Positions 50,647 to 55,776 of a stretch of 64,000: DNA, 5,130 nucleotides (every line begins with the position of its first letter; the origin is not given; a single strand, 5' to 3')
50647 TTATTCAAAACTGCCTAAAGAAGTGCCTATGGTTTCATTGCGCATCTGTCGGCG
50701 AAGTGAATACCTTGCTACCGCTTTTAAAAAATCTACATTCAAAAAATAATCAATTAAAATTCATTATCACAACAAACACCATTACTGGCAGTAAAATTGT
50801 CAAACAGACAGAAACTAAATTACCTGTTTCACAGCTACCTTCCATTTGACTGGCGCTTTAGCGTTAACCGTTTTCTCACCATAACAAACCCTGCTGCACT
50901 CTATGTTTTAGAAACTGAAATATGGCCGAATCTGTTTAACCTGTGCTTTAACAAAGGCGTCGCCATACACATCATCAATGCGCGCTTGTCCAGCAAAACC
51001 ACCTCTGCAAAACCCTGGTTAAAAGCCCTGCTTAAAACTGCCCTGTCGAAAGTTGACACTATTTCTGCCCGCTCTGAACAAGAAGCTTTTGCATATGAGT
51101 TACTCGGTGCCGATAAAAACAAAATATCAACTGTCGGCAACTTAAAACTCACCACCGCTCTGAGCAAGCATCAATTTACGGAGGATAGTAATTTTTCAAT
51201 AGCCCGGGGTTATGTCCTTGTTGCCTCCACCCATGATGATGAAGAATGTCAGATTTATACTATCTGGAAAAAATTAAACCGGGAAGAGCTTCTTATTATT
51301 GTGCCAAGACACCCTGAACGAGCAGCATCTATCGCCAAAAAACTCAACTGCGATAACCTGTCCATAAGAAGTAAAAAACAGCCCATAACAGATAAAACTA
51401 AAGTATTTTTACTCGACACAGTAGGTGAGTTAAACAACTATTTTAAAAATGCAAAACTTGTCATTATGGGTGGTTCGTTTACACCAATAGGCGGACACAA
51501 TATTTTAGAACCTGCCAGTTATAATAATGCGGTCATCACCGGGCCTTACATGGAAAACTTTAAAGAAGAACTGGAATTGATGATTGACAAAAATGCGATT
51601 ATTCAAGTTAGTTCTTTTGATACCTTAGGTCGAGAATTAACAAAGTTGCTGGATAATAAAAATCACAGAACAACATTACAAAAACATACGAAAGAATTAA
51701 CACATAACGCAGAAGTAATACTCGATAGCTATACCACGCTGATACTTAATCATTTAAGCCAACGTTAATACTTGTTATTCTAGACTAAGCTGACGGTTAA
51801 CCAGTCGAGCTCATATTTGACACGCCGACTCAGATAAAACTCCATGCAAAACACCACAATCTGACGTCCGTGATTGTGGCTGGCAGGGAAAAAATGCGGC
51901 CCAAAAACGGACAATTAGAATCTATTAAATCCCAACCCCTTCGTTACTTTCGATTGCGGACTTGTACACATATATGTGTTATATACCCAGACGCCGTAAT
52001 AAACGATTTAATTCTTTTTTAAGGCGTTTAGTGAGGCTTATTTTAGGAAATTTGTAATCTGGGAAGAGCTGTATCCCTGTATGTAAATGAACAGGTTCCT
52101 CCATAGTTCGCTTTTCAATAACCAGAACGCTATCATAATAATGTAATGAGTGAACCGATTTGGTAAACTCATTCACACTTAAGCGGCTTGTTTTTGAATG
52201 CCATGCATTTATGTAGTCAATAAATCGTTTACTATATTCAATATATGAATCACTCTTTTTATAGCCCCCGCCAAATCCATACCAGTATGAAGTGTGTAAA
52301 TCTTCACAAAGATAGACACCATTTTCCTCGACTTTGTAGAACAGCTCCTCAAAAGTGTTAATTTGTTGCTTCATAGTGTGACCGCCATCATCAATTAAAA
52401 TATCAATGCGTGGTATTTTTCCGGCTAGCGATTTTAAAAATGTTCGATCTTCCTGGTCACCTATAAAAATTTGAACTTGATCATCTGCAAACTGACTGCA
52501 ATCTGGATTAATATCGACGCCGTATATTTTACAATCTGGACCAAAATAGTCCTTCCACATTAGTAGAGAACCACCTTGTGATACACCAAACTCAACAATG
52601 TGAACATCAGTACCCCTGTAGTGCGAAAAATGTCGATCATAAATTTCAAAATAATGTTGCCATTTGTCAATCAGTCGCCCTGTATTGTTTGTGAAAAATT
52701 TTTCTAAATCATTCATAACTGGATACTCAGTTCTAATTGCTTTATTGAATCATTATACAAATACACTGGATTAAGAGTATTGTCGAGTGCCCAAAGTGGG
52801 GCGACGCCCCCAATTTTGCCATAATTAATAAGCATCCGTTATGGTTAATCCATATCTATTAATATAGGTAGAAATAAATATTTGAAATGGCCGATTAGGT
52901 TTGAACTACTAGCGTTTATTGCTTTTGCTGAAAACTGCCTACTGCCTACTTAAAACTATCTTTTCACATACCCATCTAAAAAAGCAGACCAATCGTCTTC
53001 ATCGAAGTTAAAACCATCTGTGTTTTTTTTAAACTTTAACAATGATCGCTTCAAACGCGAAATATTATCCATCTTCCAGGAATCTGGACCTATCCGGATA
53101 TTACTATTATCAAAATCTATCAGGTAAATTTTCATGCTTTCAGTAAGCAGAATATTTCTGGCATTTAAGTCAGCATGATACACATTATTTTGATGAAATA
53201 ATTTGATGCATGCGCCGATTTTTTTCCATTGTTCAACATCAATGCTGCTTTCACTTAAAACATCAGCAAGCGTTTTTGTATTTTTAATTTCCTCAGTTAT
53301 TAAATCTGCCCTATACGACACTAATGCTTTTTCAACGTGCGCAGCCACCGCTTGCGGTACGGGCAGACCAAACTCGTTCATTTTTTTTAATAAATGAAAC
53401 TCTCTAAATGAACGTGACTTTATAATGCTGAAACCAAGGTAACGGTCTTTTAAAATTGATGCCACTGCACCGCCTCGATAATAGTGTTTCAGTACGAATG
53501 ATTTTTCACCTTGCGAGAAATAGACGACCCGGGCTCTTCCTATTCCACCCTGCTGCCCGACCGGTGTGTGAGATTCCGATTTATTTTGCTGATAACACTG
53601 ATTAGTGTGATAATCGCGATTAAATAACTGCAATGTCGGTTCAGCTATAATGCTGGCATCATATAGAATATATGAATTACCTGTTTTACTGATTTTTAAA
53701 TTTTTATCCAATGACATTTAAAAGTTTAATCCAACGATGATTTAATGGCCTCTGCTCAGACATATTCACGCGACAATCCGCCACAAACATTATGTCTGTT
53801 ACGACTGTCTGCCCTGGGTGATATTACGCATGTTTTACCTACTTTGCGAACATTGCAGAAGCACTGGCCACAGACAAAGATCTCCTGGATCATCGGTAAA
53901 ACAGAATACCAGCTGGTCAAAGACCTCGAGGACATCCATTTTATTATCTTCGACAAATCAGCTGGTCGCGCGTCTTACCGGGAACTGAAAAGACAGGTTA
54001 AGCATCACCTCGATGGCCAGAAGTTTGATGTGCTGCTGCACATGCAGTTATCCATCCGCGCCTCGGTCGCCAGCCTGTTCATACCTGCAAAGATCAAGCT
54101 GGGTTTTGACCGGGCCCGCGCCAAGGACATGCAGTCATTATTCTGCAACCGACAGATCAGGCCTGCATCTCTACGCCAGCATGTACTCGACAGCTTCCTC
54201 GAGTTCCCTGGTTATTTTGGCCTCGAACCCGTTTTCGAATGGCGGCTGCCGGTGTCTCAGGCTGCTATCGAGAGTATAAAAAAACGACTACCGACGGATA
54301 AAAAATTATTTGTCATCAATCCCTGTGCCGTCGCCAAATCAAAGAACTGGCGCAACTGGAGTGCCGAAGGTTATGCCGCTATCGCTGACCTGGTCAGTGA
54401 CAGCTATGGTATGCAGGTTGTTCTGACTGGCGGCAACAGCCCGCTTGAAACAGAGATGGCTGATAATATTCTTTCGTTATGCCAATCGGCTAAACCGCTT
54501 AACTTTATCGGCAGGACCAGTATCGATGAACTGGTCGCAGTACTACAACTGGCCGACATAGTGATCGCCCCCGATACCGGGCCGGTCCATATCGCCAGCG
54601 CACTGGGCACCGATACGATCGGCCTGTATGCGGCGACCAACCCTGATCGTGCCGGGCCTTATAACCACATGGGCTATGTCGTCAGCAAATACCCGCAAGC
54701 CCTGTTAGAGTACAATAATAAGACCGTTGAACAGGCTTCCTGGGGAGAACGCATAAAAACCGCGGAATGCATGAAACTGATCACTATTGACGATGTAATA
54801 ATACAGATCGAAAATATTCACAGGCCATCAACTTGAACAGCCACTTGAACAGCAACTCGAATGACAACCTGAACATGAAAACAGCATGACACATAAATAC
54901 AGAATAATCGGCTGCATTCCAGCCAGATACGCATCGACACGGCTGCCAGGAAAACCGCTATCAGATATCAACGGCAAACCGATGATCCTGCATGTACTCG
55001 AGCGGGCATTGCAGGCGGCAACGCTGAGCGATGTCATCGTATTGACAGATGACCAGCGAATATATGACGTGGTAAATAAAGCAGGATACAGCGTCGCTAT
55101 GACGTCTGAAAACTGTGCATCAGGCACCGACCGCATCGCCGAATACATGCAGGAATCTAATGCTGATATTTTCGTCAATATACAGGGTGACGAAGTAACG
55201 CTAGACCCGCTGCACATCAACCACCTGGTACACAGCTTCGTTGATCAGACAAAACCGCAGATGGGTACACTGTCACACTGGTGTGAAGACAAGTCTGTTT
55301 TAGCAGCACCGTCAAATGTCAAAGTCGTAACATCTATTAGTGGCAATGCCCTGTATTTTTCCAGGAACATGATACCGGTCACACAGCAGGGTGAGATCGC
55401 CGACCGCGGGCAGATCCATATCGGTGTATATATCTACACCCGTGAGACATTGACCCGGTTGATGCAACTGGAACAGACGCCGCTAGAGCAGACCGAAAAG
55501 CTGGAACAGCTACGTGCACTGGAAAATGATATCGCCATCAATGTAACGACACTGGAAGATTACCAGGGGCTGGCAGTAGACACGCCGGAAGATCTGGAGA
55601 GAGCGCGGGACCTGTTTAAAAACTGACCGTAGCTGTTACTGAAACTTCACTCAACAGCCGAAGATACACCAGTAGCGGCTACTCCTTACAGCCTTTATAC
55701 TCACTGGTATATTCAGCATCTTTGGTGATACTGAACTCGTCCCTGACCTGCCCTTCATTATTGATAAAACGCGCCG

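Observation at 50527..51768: waaA (Kdo transferase) broken by two to three +1 frameshifts at homopolymers within its first 300 nt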

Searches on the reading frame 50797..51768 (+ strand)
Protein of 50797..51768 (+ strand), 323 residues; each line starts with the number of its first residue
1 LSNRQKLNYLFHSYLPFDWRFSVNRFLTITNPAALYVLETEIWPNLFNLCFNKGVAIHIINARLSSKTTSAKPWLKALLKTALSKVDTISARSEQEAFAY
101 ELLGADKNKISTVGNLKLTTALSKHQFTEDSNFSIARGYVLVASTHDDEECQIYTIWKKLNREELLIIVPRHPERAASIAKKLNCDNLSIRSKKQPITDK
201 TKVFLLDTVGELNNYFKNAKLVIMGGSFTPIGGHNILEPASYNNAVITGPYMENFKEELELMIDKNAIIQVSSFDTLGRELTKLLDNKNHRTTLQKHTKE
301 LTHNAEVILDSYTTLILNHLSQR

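Call 8: search_protein_families(library=pfam, proteins=[window:50797-51768:+], max_evalue=0.01)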
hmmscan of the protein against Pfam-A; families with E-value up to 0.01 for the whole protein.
window:50797-51768:+ (323 aa): 2 families
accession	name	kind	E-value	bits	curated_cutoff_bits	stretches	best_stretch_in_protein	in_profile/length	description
PF04413.22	Glycos_transf_N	-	6.2e-28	98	23.9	1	11-118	70-177/179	3-Deoxy-D-manno-octulosonic-acid transferase (kdotransferase)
PF00534.26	Glycos_transf_1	-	0.00083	19.4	26.4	1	188-299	62-170/172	Glycosyl transferases group 1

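Call 22: find_encoding_contigs(protein=window:50797-51768:+, flank=3000, max_places=5)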
Protein window:50797-51768:+ (323 aa): no gene with exactly this product is on record in the collection.

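Call 52: search_protein_families(library=ncbifam, proteins=[window:50797-51768:+], max_evalue=0.001)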
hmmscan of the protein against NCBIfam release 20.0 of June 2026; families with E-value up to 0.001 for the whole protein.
window:50797-51768:+ (323 aa): 5 families
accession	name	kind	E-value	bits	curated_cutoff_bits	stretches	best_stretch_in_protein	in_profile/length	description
NF004388.0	PRK05749.1-4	equivalog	3e-72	243.5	438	1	9-320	101-421/425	lipid IV(A) 3-deoxy-D-manno-octulosonic acid transferase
NF004389.0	PRK05749.1-5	equivalog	6.5e-56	189.9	363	1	11-308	102-397/402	lipid IV(A) 3-deoxy-D-manno-octulosonic acid transferase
NF004386.0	PRK05749.1-2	equivalog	7.5e-54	183.1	524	1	10-301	104-408/433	lipid IV(A) 3-deoxy-D-manno-octulosonic acid transferase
NF004385.0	PRK05749.1-1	equivalog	3.5e-50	170.9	590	1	11-322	102-422/425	lipid IV(A) 3-deoxy-D-manno-octulosonic acid transferase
NF004387.0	PRK05749.1-3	equivalog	1.1e-48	166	617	1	9-309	106-412/440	lipid IV(A) 3-deoxy-D-manno-octulosonic acid transferase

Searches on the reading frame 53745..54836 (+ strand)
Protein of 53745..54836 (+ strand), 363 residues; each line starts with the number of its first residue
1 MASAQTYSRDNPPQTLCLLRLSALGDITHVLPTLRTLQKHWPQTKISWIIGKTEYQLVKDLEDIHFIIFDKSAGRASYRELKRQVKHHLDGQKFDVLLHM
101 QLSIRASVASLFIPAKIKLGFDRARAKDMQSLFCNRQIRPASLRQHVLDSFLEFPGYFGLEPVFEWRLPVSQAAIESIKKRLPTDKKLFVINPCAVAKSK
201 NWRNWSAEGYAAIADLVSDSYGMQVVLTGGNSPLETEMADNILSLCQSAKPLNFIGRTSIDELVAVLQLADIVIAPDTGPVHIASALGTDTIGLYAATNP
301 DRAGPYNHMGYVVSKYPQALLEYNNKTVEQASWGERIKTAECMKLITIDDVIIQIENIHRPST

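Call 8: search_protein_families(library=pfam, proteins=[window:53745-54836:+], max_evalue=0.01)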
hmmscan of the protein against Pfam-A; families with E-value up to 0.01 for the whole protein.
window:53745-54836:+ (363 aa): 1 family
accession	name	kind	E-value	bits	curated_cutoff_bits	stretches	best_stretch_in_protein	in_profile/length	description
PF01075.23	Glyco_transf_9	-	5.7e-44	150.7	22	1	84-315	3-229/247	Glycosyltransferase family 9 (heptosyltransferase)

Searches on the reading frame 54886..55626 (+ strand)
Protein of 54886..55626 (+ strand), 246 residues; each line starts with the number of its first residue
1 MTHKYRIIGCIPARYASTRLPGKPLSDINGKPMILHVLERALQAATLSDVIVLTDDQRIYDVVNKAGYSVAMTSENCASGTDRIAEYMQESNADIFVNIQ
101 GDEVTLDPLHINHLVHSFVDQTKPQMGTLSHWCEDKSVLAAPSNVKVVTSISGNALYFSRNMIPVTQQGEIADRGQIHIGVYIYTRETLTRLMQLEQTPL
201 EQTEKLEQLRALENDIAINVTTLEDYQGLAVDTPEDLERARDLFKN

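Call 8: search_protein_families(library=pfam, proteins=[window:54886-55626:+], max_evalue=0.01)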
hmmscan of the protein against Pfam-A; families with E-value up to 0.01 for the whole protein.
window:54886-55626:+ (246 aa): 2 families
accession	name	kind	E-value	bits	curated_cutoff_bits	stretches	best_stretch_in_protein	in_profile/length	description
PF02348.25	CTP_transf_3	-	4.9e-49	167.5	22.6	1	9-216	2-215/217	Cytidylyltransferase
PF12804.13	NTP_transf_3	-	1.2e-07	32.5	27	1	23-121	16-114/160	MobA-like NTP transferase domain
